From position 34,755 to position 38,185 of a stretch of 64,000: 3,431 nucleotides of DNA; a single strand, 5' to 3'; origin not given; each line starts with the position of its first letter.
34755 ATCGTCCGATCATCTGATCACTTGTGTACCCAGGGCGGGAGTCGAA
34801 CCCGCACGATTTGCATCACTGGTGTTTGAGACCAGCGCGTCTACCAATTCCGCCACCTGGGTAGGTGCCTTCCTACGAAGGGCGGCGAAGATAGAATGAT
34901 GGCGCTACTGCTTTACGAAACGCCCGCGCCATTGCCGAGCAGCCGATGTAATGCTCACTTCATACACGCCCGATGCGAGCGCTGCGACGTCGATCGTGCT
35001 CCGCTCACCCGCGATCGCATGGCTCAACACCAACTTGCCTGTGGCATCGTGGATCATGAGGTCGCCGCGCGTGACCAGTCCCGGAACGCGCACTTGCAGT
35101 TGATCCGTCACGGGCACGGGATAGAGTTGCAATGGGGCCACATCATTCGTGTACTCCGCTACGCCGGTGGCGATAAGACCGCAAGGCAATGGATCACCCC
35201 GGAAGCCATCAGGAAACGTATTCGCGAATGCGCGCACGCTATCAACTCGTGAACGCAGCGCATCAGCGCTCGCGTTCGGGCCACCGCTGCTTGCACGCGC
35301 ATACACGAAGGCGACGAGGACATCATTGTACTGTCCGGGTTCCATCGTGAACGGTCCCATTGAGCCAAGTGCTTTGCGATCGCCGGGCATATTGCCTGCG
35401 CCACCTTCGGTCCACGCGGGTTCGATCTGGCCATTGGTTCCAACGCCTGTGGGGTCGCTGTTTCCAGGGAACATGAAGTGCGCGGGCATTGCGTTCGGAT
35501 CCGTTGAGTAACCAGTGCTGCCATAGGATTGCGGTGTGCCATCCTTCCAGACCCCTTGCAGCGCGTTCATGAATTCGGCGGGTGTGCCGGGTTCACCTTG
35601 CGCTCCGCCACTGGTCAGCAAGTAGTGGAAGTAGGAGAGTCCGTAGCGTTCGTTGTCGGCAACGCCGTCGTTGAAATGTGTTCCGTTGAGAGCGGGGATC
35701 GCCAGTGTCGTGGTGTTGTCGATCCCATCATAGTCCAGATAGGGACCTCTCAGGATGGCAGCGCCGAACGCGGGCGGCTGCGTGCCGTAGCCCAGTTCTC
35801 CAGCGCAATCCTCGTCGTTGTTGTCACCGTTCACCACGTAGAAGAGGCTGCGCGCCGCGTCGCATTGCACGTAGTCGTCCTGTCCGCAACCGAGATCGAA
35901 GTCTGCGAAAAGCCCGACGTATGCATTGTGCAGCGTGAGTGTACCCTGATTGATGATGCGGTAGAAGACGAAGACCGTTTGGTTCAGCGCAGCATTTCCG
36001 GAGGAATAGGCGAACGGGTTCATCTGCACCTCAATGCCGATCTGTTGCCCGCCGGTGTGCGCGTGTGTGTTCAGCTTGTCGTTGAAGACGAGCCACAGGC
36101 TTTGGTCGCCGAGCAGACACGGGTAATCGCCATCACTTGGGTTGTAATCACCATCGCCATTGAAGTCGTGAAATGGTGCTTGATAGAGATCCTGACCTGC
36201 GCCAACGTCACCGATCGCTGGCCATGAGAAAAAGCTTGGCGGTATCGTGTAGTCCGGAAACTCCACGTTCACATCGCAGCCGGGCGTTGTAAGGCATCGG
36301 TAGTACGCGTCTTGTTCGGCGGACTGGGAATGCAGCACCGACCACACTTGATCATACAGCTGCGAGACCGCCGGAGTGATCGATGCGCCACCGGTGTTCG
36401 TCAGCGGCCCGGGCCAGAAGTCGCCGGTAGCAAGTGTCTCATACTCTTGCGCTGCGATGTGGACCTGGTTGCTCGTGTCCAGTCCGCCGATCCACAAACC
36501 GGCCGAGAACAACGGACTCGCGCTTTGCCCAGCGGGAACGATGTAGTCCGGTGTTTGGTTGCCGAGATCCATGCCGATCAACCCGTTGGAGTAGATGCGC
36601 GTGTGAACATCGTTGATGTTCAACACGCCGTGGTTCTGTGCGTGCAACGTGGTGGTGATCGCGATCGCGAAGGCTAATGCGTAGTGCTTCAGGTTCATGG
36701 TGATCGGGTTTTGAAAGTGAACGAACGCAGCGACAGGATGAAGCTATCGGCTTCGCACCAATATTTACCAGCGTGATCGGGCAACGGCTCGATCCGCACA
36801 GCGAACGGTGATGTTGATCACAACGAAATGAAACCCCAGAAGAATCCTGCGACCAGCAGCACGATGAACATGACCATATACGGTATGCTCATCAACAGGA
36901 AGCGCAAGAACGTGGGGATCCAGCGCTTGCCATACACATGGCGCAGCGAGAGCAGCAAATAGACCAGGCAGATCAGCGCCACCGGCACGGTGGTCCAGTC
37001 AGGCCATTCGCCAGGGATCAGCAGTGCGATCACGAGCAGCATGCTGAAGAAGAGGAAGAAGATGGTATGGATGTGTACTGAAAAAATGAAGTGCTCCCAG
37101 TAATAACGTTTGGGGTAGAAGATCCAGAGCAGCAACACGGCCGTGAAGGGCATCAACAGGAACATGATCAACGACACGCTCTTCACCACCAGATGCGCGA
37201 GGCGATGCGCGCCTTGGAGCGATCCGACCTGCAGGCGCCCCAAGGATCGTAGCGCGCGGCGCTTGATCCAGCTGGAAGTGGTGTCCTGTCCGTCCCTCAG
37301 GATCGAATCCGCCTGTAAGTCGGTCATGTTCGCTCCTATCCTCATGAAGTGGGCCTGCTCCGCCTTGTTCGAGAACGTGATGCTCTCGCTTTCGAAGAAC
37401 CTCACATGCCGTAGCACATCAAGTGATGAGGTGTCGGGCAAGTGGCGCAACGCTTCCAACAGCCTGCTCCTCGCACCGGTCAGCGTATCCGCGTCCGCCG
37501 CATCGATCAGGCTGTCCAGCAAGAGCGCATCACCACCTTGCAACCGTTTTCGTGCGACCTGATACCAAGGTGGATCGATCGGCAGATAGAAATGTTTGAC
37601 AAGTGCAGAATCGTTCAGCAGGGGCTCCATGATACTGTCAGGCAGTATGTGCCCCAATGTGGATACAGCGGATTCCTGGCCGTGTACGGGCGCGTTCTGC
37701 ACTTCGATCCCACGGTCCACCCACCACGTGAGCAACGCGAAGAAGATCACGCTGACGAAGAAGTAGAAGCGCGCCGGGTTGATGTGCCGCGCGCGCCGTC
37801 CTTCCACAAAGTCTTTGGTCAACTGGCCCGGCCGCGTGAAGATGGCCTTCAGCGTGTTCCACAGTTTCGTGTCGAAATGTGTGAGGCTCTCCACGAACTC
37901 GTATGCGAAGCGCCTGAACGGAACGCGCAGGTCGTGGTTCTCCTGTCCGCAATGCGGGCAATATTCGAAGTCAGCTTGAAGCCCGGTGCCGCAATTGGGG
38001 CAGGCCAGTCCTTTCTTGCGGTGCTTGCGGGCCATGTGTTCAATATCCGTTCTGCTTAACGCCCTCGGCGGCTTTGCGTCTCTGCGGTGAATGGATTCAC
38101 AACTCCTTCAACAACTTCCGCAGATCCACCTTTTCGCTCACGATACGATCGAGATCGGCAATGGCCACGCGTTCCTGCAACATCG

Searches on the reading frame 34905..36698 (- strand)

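Call 81: search_protein_families(library=pfam, proteins=[window:34905-36698:-], max_evalue=0.00001)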
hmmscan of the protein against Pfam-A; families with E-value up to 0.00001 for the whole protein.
window:34905-36698:- (597 aa): 1 family
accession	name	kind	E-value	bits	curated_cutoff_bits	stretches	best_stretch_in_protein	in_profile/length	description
PF18962.6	Por_Secre_tail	-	8.6e-08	32.8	27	1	525-588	1-67/75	Secretion system C-terminal sorting domain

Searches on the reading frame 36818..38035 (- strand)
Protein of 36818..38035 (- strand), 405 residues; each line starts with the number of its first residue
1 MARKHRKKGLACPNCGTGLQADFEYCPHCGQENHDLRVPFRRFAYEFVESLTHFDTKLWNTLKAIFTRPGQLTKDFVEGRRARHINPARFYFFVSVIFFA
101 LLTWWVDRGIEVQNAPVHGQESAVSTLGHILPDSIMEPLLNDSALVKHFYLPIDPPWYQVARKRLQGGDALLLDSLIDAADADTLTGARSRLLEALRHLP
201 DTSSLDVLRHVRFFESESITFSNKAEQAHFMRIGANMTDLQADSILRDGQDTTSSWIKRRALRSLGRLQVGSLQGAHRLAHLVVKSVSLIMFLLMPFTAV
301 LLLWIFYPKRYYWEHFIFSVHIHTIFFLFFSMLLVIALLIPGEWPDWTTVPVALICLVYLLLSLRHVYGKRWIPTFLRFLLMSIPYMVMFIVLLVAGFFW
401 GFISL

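Call 81: search_protein_families(library=pfam, proteins=[window:36818-38035:-], max_evalue=0.00001)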
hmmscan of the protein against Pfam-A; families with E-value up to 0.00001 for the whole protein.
window:36818-38035:- (405 aa): 1 family
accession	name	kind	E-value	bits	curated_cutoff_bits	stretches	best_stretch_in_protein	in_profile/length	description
PF12412.13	DUF3667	-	1.2e-19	69.9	27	1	55-99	1-45/45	Protein of unknown function (DUF3667)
